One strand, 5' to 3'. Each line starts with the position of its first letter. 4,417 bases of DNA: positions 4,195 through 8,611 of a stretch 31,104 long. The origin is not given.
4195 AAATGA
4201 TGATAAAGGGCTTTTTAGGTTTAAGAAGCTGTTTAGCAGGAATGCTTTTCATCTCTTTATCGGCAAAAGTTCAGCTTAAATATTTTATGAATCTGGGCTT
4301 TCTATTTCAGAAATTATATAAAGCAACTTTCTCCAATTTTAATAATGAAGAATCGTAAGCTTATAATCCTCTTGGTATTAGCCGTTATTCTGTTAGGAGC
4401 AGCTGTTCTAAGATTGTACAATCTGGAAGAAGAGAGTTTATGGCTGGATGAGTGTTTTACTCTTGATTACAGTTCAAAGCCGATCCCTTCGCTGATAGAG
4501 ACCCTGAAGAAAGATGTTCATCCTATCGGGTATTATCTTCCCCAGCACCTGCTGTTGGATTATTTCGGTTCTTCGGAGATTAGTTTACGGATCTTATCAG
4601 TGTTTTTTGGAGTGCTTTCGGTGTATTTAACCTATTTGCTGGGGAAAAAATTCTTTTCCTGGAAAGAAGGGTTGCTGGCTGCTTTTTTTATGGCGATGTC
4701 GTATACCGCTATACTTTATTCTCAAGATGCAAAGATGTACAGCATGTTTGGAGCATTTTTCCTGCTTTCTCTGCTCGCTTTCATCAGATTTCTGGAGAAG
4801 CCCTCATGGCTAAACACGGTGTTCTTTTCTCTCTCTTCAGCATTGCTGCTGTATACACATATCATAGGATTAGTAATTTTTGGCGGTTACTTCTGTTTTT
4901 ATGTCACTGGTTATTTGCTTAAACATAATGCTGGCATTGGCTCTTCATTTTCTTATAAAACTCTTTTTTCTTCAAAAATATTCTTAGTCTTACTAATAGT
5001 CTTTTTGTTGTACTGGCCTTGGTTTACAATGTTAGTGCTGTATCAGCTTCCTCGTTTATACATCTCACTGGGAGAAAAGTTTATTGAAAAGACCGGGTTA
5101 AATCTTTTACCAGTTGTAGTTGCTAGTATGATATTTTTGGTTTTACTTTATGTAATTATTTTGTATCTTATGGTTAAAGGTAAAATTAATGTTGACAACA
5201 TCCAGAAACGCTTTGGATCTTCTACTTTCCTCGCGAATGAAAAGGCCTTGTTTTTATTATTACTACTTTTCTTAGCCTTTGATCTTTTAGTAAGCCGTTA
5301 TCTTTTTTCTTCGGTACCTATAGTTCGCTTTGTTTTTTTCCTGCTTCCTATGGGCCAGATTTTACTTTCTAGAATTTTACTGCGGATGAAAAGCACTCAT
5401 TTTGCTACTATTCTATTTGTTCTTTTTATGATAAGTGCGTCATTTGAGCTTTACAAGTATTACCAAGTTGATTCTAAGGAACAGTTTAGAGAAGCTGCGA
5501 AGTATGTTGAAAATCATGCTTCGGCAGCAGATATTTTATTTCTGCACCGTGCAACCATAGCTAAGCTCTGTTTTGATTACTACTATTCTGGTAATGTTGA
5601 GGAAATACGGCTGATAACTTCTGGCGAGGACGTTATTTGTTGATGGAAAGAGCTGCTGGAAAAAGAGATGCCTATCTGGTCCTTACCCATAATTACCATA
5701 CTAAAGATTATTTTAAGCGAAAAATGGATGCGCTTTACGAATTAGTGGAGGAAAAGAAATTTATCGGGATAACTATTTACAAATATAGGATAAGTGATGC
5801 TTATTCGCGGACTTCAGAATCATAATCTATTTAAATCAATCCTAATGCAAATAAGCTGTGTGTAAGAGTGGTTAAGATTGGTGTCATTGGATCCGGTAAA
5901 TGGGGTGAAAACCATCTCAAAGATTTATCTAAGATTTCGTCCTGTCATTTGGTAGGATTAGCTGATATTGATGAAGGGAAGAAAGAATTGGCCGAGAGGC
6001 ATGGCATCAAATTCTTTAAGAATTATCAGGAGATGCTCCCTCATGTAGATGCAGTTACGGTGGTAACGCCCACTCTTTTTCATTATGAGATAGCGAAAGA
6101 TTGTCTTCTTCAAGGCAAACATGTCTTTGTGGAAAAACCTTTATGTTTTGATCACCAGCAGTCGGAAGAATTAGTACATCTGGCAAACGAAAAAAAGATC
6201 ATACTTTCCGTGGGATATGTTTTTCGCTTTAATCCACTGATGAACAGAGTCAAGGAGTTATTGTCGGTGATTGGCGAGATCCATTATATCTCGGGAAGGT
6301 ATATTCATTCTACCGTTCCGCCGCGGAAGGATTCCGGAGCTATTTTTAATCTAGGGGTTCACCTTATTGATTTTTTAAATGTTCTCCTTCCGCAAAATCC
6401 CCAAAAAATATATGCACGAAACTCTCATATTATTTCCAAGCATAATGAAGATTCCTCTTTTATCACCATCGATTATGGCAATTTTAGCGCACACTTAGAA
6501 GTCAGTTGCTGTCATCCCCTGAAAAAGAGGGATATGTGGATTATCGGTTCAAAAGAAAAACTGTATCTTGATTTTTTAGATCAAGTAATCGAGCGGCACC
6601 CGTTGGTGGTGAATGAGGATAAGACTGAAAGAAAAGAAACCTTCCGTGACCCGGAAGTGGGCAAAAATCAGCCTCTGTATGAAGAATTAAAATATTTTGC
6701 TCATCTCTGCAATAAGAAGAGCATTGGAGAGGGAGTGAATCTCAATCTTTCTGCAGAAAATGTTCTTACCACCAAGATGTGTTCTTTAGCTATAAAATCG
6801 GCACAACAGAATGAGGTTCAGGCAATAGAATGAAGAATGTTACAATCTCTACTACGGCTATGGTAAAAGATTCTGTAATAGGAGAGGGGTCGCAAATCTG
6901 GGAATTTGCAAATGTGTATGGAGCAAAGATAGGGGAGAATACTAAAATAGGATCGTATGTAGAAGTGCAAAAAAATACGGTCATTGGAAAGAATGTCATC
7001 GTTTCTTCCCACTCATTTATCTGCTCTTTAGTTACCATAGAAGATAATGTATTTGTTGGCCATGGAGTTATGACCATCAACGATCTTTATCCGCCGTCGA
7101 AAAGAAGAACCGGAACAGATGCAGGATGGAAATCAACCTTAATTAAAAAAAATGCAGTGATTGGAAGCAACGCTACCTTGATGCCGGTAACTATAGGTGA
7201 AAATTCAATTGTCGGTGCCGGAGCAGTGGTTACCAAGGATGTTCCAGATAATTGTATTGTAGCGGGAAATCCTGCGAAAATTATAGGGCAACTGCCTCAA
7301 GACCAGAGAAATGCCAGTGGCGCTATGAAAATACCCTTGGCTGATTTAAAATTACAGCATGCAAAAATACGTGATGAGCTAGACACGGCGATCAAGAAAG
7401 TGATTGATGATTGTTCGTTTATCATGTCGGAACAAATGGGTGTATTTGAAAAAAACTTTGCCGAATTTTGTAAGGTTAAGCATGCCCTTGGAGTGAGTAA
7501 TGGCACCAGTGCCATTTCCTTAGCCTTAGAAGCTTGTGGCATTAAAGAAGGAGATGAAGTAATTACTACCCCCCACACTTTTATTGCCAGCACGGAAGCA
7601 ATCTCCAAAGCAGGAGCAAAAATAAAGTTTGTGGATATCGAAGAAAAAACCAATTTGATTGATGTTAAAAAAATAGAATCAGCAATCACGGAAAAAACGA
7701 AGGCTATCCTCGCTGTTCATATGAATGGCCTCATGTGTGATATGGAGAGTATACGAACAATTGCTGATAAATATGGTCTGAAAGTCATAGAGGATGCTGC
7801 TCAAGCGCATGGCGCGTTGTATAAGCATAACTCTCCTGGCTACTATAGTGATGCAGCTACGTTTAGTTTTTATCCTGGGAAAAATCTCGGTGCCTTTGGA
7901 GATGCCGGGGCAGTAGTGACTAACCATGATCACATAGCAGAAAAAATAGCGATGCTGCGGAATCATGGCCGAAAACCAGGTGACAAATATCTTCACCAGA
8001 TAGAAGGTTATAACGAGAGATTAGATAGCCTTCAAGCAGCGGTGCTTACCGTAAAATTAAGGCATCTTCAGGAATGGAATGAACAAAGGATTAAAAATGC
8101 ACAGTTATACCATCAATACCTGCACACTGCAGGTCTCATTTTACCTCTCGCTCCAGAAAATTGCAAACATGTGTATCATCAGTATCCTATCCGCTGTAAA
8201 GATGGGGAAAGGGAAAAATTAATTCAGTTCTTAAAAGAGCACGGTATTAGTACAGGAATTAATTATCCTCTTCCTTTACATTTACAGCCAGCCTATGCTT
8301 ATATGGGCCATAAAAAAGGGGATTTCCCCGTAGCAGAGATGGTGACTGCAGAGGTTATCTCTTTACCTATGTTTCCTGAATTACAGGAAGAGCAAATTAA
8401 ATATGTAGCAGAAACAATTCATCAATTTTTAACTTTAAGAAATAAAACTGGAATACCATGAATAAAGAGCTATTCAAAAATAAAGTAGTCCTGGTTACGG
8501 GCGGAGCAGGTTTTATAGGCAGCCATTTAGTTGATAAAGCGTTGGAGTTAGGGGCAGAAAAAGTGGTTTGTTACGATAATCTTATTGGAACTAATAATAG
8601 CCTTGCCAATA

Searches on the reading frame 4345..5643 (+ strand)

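Call 3: search_protein_families(library=pfam, proteins=[window:4345-5643:+], max_evalue=0.01)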
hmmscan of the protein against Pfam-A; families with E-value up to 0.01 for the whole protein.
window:4345-5643:+ (432 aa): 1 family
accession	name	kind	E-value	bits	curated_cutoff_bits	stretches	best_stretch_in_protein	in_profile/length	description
PF13231.12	PMT_2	-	2.7e-07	31.4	26.1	1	59-224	2-160/160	Dolichyl-phosphate-mannose-protein mannosyltransferase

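Call 4: search_protein_families(library=ncbifam, proteins=[window:4345-5643:+], max_evalue=0.01)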
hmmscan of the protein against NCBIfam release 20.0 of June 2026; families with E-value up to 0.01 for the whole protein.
window:4345-5643:+ (432 aa): 1 family
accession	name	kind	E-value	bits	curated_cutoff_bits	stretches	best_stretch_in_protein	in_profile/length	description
TIGR03663.1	TIGR03663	subfamily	2e-08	33.7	126.25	1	11-369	3-371/435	flippase activity-associated protein Agl23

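Call 88: search_protein_families(library=ncbifam, proteins=[window:4345-5643:+], max_evalue=0.001)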
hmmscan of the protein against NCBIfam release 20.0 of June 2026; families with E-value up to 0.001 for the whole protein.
window:4345-5643:+ (432 aa): 1 family
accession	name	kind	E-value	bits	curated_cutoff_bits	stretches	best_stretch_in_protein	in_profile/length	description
TIGR03663.1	TIGR03663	subfamily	2e-08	33.7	126.25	1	11-369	3-371/435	flippase activity-associated protein Agl23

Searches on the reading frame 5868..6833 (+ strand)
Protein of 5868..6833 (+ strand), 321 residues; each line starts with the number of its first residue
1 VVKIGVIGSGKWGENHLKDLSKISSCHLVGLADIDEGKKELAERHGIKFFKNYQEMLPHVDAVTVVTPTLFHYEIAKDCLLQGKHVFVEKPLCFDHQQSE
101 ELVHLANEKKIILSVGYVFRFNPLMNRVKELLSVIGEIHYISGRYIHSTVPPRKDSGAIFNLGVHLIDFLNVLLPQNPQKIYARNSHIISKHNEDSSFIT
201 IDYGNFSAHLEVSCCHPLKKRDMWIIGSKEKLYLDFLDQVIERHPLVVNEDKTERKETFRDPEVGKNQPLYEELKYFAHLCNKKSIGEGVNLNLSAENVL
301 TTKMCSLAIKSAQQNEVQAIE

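Call 3: search_protein_families(library=pfam, proteins=[window:5868-6833:+], max_evalue=0.01)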
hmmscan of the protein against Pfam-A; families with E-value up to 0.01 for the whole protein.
window:5868-6833:+ (321 aa): 4 families
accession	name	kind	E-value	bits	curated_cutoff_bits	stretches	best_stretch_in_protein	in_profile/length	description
PF01408.29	GFO_IDH_MocA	-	2.2e-28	99.8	24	1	2-117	1-120/120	Oxidoreductase family, NAD-binding Rossmann fold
PF22725.1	GFO_IDH_MocA_C3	-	5.5e-12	46.2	27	1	128-231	4-122/124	GFO/IDH/MocA C-terminal domain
PF02894.22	GFO_IDH_MocA_C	-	2.8e-08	34.3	22.9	1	129-236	1-129/218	Oxidoreductase family, C-terminal alpha/beta domain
PF03807.23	F420_oxidored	-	0.0094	17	21.6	0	3-85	1-87/94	NADP oxidoreductase coenzyme F420-dependent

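Call 4: search_protein_families(library=ncbifam, proteins=[window:5868-6833:+], max_evalue=0.01)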
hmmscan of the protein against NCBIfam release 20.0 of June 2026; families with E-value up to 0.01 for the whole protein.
window:5868-6833:+ (321 aa): 11 families
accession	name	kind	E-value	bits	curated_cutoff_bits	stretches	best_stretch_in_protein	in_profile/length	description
NF040723.1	UDP-GlcNAcDh_Arch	equivalog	5.8e-53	180.4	450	1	2-285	1-278/302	UDP-N-acetylglucosamine 3-dehydrogenase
TIGR04380.1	myo_inos_iolG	equivalog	2.8e-28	98.7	355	1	1-191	1-202/330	inositol 2-dehydrogenase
NF041392.1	XylDh_Gfo6_Halo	equivalog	4.3e-14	52.1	350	1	3-280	18-314/350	D-xylose 1-dehydrogenase Gfo6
NF052679.1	InsChiInosDhIolG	equivalog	6.5e-14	51.7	540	1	2-202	3-216/343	bifunctional inositol 2-dehydrogenase/D-chiro-inositol 1-dehydrogenase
NF007574.0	PRK10206.1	equivalog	7.4e-14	51.5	352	1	44-214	48-227/345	oxidoreductase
NF008607.0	PRK11579.1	subfamily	2.1e-13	50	330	1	2-169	5-184/346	oxidoreductase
NF058561.1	BT_2158_fam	equivalog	2.6e-13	49.4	750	1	3-138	37-177/487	glycoside 3-dehydrogenase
NF052479.1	LevoglcsnDh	equivalog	2.9e-11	42.7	650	1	39-173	50-201/386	levoglucosan dehydrogenase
NF058563.1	BT_2159_fam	equivalog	1.4e-09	37.5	650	1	2-138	1-143/350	disaccharide 3-dehydrogenase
NF009830.0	PRK13304.1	equivalog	0.00049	19.6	267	1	1-109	1-112/265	aspartate dehydrogenase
TIGR01761.1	thiaz-red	subfamily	0.00068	19.2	188.8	1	6-109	8-115/350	thiazolinyl imide reductase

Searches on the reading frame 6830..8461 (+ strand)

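Call 3: search_protein_families(library=pfam, proteins=[window:6830-8461:+], max_evalue=0.01)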
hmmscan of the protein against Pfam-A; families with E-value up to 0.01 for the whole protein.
window:6830-8461:+ (543 aa): 11 families
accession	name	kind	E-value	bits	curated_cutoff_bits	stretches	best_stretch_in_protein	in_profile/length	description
PF01041.23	DegT_DnrJ_EryC1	-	1.1e-118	397.1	19.8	1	180-530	3-359/360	DegT/DnrJ/EryC1/StrS aminotransferase family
PF00132.30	Hexapep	-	6.4e-19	67.2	27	2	31-64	1-34/36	Bacterial transferase hexapeptide (six repeats)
PF14602.12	Hexapep_2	-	1.4e-10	41.1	27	1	107-136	6-34/34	Hexapeptide repeat of succinyl-transferase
PF00266.25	Aminotran_5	-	3.7e-10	39.8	21.5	1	202-346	44-198/371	Aminotransferase class-V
PF00155.27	Aminotran_1_2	-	1.9e-09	37.6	19.7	1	206-357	47-225/361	Aminotransferase class I and II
PF25084.1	LbH_EIF2B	-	3.8e-09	36.9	54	1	3-81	9-92/105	EIF2B subunit epsilon LbH domain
PF01212.27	Beta_elim_lyase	-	1.5e-08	34.8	27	1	191-380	22-227/288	Beta-eliminating lyase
PF01053.26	Cys_Met_Meta_PP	-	6.8e-08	31.9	27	1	204-333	55-184/381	Cys/Met metabolism PLP-dependent enzyme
PF24894.1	Hexapep_GlmU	-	0.00093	19.7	23.3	0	7-63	27-82/104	GlmU-like, C-terminal hexapeptide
PF03841.19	SelA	-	0.0082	15.6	22.8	0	208-324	54-178/367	L-seryl-tRNA selenium transferase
PF25247.1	LbH_GLGC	-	0.0085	16.5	27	0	9-56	10-56/135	GLGC left-handed parallel beta-helix domain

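Call 4: search_protein_families(library=ncbifam, proteins=[window:6830-8461:+], max_evalue=0.01)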
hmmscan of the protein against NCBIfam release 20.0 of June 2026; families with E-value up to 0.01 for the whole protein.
window:6830-8461:+ (543 aa): 87 families (the best 25 are shown)
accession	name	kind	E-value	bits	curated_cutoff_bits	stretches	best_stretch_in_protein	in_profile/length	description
TIGR03588.1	PseC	equivalog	2e-80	270.5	423.5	1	186-533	15-379/380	UDP-4-amino-4,6-dideoxy-N-acetyl-beta-L-altrosamine transaminase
NF008687.0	PRK11706.1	equivalog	1.7e-67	227.8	375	1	210-534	40-374/375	dTDP-4-amino-4,6-dideoxygalactose transaminase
TIGR02379.1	ECA_wecE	subfamily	3.9e-61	206.9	434.85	1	213-534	43-375/376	dTDP-4-amino-4,6-dideoxy-D-glucose transaminase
TIGR04181.1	NHT_00031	hypoth_equivalog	3.5e-60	203.8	420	1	176-513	4-357/359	LegC family aminotransferase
NF008658.2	PRK11658.1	equivalog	3.4e-58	197.1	631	1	179-533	11-376/379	UDP-4-amino-4-deoxy-L-arabinose aminotransferase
NF011936.0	PRK15407.1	equivalog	1.4e-52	178.9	423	2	185-382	50-253/440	lipopolysaccharide biosynthesis protein RfbH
TIGR04427.1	PLP_DesI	equivalog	3.2e-46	158.2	650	1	206-531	57-380/390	dTDP-4-dehydro-6-deoxyglucose aminotransferase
TIGR03570.1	NeuD_NnaD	subfamily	2e-21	76.5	160.8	2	104-150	155-202/202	NeuD/PglB/VioB family sugar acetyltransferase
TIGR01173.1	glmU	equivalog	1.5e-17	63.6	366.85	1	2-147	302-437/452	bifunctional UDP-N-acetylglucosamine diphosphorylase/glucosamine-1-phosphate N-acetyltransferase GlmU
NF010933.0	PRK14353.1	equivalog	1.9e-16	59.7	505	1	3-146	292-425/453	bifunctional UDP-N-acetylglucosamine diphosphorylase/glucosamine-1-phosphate N-acetyltransferase GlmU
NF010937.0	PRK14357.1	equivalog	4.9e-16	58.7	658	1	3-151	296-433/448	bifunctional UDP-N-acetylglucosamine diphosphorylase/glucosamine-1-phosphate N-acetyltransferase GlmU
NF007499.0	PRK10092.1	equivalog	1e-15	58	314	1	69-155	95-183/183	maltose O-acetyltransferase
NF010934.1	PRK14354.1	equivalog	1.1e-15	57.2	450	1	4-143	304-432/447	bifunctional UDP-N-acetylglucosamine diphosphorylase/glucosamine-1-phosphate N-acetyltransferase GlmU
NF010940.0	PRK14360.1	equivalog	1.6e-15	56.7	602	1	3-148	303-437/452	bifunctional UDP-N-acetylglucosamine diphosphorylase/glucosamine-1-phosphate N-acetyltransferase GlmU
NF041874.1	EPS_EpsC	equivalog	1.9e-14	53.7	150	1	94-153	105-165/168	serine O-acetyltransferase EpsC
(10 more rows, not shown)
